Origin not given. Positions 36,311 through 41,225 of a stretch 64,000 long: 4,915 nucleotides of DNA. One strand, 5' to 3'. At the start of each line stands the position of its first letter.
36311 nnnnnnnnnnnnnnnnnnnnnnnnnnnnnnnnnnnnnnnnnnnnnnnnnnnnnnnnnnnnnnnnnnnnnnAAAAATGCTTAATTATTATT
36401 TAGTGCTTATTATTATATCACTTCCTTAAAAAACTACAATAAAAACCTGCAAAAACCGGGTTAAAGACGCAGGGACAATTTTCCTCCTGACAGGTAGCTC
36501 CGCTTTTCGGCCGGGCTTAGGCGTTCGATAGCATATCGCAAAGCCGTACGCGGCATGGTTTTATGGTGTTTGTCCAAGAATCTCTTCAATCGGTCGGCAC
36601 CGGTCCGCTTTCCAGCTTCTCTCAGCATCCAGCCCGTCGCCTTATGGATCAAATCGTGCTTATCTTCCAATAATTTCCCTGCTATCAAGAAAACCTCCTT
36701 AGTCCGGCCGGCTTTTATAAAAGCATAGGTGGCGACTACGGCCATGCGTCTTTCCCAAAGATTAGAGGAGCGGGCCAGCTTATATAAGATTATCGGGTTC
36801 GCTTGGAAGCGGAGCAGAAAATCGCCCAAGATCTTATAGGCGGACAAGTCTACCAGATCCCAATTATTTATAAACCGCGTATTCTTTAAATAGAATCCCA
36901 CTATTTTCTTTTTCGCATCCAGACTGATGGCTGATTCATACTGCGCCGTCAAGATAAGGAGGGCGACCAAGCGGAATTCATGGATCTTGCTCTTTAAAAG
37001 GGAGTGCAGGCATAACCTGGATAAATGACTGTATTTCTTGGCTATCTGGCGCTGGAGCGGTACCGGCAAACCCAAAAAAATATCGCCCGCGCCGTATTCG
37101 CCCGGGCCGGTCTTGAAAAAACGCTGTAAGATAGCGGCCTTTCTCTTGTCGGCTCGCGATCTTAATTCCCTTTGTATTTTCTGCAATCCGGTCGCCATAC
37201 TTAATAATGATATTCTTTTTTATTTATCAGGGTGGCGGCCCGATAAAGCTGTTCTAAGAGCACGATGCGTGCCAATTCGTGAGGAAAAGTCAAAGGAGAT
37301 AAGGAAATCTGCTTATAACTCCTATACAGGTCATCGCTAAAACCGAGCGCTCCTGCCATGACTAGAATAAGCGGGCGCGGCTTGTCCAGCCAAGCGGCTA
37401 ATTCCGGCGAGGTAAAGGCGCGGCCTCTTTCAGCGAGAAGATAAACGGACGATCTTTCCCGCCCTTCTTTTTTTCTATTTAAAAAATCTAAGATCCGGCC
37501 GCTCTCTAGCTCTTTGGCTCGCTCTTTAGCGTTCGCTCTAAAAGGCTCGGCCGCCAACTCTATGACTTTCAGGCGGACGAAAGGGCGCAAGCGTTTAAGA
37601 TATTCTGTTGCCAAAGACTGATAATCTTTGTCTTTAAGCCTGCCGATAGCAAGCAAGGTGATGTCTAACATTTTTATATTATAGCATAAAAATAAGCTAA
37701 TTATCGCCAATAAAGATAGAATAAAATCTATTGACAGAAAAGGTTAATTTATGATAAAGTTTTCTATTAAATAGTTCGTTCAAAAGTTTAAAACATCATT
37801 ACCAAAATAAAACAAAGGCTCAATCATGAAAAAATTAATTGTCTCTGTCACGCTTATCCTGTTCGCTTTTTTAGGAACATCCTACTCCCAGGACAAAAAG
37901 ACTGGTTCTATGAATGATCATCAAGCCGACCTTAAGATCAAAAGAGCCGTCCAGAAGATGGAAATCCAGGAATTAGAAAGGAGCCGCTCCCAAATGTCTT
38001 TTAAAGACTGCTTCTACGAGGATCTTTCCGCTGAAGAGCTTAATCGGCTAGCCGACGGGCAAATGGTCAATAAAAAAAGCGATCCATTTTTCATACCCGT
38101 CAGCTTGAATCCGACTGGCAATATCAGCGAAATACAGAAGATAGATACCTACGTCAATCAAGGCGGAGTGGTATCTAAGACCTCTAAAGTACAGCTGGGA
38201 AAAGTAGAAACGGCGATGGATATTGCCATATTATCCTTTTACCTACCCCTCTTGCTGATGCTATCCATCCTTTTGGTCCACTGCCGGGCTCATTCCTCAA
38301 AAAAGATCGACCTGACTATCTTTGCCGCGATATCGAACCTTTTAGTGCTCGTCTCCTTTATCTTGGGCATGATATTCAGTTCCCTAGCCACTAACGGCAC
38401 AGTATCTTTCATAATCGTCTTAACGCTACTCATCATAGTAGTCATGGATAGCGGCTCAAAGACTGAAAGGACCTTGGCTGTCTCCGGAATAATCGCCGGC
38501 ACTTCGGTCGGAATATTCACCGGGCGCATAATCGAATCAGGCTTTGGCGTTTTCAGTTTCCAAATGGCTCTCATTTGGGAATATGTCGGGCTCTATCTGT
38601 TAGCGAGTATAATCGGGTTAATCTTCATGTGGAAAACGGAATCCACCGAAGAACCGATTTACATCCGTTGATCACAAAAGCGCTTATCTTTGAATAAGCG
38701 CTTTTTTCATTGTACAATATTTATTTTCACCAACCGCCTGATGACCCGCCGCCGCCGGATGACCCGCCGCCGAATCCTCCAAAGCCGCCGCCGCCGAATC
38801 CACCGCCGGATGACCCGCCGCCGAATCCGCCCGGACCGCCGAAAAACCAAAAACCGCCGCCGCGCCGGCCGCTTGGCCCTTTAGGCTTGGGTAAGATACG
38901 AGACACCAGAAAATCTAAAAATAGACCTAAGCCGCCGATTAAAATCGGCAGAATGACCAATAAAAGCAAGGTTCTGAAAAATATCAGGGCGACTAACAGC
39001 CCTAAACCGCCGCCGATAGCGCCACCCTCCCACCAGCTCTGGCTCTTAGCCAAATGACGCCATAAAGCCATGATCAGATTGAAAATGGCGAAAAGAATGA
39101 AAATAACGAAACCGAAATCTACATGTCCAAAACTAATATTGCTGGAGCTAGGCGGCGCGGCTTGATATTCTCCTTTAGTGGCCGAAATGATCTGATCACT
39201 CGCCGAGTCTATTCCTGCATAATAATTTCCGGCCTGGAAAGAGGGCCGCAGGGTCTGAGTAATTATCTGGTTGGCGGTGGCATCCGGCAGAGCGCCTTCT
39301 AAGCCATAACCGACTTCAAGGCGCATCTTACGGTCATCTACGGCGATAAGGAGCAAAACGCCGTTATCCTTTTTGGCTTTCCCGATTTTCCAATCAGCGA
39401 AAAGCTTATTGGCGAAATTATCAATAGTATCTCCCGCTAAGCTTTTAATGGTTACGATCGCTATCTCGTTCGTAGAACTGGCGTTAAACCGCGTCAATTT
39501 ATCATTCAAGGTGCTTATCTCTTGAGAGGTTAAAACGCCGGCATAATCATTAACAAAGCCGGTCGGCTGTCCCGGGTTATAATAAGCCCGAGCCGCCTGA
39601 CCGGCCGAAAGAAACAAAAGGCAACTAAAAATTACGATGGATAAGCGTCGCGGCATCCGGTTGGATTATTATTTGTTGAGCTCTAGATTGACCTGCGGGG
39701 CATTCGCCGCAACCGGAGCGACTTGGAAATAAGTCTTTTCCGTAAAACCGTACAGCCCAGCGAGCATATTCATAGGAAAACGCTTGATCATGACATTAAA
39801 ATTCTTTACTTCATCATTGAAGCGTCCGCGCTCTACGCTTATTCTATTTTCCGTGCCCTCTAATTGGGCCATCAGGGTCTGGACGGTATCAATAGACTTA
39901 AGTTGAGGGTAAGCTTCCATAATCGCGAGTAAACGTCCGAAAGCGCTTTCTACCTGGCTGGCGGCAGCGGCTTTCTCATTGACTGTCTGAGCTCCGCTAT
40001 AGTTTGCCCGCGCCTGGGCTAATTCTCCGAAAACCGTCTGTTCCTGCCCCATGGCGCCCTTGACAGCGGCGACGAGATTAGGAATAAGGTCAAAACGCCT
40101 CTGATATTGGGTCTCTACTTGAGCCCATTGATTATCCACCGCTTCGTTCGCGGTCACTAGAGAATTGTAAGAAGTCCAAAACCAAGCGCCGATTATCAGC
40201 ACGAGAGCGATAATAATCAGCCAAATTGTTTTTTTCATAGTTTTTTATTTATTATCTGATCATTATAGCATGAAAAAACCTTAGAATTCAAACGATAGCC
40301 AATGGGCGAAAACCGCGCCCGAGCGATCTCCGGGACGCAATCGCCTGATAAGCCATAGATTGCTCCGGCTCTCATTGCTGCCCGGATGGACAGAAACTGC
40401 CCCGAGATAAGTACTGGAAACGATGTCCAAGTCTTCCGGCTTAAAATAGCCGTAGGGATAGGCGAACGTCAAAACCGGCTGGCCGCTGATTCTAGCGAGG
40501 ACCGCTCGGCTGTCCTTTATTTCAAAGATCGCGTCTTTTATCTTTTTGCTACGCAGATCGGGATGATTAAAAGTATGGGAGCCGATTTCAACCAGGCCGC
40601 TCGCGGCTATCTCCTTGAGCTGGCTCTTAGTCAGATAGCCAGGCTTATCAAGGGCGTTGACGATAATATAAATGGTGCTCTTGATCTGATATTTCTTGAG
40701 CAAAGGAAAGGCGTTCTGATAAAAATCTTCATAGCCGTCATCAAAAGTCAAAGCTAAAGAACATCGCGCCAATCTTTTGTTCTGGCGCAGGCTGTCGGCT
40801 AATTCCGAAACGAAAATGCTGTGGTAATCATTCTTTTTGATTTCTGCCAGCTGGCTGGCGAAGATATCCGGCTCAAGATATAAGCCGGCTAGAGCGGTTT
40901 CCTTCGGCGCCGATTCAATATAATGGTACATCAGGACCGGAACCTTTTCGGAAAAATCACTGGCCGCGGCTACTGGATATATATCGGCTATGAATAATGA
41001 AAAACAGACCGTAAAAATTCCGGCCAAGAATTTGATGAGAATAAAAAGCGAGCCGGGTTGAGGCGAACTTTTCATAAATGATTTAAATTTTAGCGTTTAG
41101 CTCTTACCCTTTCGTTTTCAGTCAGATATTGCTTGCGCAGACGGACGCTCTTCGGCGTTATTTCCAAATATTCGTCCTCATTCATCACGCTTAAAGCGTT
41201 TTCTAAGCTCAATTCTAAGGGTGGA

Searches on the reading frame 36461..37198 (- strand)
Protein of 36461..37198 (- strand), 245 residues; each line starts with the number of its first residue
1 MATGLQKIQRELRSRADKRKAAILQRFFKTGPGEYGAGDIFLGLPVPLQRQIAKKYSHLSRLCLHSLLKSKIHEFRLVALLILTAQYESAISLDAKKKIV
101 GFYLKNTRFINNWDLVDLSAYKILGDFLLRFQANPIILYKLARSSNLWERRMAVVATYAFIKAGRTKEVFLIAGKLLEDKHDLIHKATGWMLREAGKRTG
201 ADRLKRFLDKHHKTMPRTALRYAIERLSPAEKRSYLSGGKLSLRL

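Call 20: search_protein_families(library=pfam, proteins=[window:36461-37198:-], max_evalue=0.001)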
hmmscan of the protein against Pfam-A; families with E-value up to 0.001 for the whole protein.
window:36461-37198:- (245 aa): 1 family
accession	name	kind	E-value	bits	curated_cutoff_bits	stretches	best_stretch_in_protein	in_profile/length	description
PF08713.17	DNA_alkylation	-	3.5e-59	200.5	21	1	8-227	1-213/213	DNA alkylation repair enzyme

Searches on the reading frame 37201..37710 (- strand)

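Call 20: search_protein_families(library=pfam, proteins=[window:37201-37710:-], max_evalue=0.001)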
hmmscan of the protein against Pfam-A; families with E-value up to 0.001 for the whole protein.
window:37201-37710:- (169 aa): 1 family
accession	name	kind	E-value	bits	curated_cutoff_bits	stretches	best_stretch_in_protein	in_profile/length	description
PF02590.22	SPOUT_MTase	-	5.5e-37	127.6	27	1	16-168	2-154/154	Predicted SPOUT methyltransferase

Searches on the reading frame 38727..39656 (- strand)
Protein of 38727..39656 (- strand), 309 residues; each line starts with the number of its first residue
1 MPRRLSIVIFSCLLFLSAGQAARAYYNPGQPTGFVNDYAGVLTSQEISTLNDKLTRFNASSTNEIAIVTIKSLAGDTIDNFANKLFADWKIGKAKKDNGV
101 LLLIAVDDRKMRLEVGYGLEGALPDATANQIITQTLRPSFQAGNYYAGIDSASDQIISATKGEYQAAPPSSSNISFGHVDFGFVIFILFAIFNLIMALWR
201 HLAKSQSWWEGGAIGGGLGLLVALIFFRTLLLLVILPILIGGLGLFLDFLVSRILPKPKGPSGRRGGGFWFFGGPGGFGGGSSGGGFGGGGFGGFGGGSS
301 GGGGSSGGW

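Call 20: search_protein_families(library=pfam, proteins=[window:38727-39656:-], max_evalue=0.001)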
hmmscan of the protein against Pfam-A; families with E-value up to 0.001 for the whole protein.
window:38727-39656:- (309 aa): 1 family
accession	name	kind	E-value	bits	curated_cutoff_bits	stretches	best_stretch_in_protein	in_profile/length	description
PF04536.20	TPM_phosphatase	-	5.5e-44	149.6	22.1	1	35-158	1-124/125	TPM domain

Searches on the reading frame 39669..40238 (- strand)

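Call 20: search_protein_families(library=pfam, proteins=[window:39669-40238:-], max_evalue=0.001)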
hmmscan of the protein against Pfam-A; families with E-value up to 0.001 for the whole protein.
window:39669-40238:- (189 aa): 1 family
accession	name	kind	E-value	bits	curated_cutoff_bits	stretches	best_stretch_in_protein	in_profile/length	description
PF04011.17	LemA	-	3e-51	173.6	26.2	1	37-184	1-148/149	LemA family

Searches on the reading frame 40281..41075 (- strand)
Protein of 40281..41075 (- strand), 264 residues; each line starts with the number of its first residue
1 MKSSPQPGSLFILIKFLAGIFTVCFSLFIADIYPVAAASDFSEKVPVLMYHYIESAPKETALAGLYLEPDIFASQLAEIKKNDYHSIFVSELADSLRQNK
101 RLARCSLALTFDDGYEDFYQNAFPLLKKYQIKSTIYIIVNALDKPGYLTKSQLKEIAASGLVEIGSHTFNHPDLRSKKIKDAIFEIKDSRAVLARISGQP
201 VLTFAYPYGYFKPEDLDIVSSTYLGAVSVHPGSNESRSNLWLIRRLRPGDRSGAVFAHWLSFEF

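Call 20: search_protein_families(library=pfam, proteins=[window:40281-41075:-], max_evalue=0.001)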
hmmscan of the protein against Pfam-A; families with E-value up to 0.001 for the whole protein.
window:40281-41075:- (264 aa): 1 family
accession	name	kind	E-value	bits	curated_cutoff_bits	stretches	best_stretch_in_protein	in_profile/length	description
PF01522.26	Polysacc_deac_1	-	1e-26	93.8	23.1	1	106-218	8-115/124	Polysaccharide deacetylase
